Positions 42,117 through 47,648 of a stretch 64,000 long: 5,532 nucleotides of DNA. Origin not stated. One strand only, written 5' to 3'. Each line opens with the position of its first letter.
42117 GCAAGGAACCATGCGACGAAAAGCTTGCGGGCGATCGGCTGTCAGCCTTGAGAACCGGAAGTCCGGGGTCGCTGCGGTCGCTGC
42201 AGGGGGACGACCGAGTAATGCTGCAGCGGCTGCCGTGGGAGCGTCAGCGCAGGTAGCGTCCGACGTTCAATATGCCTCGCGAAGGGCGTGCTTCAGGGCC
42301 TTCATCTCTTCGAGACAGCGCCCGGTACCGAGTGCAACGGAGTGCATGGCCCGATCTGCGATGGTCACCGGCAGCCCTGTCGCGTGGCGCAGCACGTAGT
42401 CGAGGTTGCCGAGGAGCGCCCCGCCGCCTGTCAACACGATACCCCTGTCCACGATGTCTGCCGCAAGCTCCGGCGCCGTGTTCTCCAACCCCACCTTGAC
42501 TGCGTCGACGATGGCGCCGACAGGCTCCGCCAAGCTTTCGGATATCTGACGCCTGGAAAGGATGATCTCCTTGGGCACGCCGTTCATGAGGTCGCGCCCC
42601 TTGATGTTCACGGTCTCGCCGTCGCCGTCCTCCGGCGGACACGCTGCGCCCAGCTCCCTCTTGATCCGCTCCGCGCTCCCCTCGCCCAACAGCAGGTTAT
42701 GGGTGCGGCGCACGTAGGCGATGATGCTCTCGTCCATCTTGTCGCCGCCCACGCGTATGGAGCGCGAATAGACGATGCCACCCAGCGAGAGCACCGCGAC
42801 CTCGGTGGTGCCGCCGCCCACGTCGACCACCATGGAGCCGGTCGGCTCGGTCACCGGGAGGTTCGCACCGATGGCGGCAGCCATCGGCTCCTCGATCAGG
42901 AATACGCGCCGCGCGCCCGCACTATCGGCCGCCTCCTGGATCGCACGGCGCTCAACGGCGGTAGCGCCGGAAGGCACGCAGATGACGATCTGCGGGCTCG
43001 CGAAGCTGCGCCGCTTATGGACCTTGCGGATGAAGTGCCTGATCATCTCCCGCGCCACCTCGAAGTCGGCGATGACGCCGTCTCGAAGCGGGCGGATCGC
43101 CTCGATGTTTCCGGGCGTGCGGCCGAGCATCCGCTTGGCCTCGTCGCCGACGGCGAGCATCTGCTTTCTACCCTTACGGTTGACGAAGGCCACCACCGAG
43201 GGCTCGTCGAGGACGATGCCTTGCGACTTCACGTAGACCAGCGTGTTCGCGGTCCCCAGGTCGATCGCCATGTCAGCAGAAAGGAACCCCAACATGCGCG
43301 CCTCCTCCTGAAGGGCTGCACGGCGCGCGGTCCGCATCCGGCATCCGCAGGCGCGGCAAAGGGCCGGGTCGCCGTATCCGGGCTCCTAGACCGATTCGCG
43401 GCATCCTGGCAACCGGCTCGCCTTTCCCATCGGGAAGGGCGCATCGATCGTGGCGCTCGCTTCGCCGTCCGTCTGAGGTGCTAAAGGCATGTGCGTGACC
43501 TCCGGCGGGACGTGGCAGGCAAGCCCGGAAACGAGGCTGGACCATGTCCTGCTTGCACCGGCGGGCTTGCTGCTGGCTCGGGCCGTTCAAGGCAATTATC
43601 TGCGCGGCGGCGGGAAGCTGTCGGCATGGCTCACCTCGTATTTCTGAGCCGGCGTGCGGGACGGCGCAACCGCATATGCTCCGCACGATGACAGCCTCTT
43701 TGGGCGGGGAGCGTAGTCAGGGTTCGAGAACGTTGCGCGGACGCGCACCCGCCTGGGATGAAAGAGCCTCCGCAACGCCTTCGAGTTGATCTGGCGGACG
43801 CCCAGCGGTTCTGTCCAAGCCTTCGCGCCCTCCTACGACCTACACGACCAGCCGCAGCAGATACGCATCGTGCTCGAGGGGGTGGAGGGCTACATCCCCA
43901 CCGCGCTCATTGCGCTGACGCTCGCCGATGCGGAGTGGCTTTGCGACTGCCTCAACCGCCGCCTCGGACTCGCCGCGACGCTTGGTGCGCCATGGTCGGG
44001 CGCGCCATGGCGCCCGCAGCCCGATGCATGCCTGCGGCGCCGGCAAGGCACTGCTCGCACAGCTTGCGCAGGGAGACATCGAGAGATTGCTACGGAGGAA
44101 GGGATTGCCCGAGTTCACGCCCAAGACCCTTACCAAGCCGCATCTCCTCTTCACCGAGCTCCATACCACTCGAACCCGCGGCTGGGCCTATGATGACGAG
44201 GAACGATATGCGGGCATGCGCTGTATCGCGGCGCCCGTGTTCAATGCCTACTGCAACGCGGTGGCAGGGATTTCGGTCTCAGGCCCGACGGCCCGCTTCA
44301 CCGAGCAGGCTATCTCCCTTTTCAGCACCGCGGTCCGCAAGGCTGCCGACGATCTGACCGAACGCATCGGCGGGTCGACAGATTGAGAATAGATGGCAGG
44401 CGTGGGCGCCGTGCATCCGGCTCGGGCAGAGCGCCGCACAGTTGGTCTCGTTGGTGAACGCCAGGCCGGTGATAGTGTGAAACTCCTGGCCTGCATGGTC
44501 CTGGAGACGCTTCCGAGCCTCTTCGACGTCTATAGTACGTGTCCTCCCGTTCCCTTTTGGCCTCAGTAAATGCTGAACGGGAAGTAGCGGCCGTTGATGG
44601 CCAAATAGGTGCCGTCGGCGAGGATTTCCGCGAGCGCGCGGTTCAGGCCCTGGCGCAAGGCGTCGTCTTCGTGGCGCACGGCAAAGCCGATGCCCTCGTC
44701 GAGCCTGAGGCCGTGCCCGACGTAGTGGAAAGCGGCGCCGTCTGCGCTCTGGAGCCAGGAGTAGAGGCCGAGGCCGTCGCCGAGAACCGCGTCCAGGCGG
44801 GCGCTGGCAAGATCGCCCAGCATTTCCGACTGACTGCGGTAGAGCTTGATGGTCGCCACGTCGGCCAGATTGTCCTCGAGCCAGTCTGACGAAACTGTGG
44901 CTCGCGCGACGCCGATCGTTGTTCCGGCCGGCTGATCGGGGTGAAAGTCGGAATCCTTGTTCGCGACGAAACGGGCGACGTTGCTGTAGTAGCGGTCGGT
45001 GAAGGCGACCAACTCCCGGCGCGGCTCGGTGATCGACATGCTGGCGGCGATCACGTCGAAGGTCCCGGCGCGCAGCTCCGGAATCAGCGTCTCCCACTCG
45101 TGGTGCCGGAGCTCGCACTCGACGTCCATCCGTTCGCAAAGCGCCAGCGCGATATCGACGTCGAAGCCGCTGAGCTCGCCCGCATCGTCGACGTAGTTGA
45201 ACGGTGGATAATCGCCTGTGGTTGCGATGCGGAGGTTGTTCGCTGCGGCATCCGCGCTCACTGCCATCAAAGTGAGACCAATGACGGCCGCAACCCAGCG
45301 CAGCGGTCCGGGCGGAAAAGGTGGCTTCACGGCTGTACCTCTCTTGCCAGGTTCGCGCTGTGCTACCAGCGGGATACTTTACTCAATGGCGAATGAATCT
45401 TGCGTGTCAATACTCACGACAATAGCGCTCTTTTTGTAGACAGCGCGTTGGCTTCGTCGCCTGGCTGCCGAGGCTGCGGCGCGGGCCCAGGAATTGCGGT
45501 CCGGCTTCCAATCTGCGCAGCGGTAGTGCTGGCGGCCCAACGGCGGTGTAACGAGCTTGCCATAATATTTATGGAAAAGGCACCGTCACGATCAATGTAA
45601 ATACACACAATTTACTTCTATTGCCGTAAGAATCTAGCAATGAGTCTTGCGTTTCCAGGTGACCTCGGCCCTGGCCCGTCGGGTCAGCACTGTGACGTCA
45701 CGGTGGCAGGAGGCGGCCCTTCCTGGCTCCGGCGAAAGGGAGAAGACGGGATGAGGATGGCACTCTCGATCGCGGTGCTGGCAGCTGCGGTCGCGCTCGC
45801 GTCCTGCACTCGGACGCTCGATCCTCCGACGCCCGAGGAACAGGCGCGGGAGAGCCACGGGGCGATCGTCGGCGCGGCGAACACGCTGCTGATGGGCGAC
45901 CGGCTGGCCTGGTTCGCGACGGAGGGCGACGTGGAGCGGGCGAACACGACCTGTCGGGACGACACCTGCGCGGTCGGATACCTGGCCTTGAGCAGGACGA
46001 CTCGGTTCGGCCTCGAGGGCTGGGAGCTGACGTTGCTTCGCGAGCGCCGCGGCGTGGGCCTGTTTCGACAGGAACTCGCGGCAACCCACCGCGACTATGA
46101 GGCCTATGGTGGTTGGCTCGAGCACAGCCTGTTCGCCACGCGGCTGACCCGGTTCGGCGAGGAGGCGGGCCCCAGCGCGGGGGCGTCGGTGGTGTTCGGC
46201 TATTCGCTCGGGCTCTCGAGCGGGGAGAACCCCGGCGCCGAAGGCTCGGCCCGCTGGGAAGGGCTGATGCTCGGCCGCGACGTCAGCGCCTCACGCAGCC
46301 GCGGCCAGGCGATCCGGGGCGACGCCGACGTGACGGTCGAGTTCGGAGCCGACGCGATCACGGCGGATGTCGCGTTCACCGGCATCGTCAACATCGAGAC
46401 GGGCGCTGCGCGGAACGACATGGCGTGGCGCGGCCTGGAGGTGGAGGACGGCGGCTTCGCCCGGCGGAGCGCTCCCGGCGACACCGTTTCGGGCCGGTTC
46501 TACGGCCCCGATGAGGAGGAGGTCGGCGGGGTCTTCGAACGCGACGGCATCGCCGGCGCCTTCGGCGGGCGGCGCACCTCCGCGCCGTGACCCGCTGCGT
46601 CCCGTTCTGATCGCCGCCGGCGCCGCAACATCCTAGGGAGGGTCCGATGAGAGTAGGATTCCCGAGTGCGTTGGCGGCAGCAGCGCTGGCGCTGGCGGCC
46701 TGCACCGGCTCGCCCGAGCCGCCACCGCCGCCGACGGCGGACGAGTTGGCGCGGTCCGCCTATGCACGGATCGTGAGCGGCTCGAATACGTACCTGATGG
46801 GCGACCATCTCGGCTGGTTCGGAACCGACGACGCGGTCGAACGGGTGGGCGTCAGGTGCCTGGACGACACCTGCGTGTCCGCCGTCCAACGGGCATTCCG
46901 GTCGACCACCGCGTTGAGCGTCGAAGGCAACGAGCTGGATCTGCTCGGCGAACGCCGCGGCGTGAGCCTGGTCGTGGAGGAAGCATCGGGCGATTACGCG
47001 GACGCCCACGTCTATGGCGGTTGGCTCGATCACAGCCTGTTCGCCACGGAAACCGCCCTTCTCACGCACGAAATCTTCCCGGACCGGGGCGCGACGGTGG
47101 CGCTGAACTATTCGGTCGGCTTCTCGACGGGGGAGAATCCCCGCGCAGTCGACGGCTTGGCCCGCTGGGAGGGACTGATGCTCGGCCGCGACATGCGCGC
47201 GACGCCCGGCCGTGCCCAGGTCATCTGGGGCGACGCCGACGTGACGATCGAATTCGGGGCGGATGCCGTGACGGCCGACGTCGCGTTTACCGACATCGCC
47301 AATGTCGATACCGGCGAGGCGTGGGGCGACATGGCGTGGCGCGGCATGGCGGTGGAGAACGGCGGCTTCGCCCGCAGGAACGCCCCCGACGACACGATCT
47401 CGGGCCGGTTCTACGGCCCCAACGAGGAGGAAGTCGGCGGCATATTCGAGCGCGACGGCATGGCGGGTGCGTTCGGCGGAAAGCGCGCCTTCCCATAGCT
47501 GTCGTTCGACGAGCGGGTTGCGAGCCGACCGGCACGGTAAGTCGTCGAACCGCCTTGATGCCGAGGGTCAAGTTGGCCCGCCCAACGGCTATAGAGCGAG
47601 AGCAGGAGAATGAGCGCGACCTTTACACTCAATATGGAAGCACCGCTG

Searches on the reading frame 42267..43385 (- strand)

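Call 6: search_protein_families(library=pfam, proteins=[window:42267-43385:-])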
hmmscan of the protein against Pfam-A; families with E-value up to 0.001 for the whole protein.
window:42267-43385:- (372 aa): 6 families
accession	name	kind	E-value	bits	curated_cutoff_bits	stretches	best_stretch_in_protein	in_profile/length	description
PF06723.19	MreB_Mbl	-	1.9e-145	484.2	27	1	37-365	2-326/327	MreB/Mbl protein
PF14450.12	FtsA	-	2.7e-13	50.8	31.8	1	185-345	1-112/127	Cell division protein FtsA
PF00012.26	HSP70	-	1.2e-11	44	20.6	1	132-228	135-237/599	Hsp70 protein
PF00022.25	Actin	-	4.2e-10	39.2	27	1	59-227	28-189/410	Actin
PF11104.14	PilM_2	-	1.6e-09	37.6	27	1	181-244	179-238/340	Type IV pilus assembly protein PilM;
PF25216.1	Volactin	-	9.5e-06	25.7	35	1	73-221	55-205/321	Volactin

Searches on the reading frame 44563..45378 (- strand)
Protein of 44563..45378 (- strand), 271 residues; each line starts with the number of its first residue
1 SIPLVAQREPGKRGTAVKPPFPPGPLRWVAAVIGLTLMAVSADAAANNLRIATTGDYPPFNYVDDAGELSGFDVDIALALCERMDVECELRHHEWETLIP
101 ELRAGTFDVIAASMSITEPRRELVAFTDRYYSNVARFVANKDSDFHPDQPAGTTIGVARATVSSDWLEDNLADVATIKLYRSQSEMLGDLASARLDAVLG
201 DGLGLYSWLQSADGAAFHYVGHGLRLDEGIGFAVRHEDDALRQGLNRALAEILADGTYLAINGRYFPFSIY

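Call 28: search_protein_families(library=pfam, proteins=[window:44563-45378:-], max_evalue=0.00001)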
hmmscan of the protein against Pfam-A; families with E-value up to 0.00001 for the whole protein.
window:44563-45378:- (271 aa): 1 family
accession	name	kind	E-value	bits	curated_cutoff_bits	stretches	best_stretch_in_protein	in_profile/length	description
PF00497.25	SBP_bac_3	-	1.1e-38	132.4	26.4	1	49-267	1-131/132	Bacterial extracellular solute-binding proteins, family 3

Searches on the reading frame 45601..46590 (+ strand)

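Call 28: search_protein_families(library=pfam, proteins=[window:45601-46590:+], max_evalue=0.00001)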
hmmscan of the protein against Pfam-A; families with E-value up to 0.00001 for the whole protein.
window:45601-46590:+ (329 aa): 1 family
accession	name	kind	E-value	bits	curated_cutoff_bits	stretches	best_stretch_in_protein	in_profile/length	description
PF01298.24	TbpB_B_D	-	1.6e-06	29.1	26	1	214-325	4-126/126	C-lobe and N-lobe beta barrels of Tf-binding protein B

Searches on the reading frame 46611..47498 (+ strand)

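Call 28: search_protein_families(library=pfam, proteins=[window:46611-47498:+], max_evalue=0.00001)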
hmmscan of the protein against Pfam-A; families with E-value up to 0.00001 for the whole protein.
window:46611-47498:+ (295 aa): 1 family
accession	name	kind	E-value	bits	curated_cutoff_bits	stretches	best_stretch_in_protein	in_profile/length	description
PF01298.24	TbpB_B_D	-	5.9e-06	27.2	26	0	257-292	87-126/126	C-lobe and N-lobe beta barrels of Tf-binding protein B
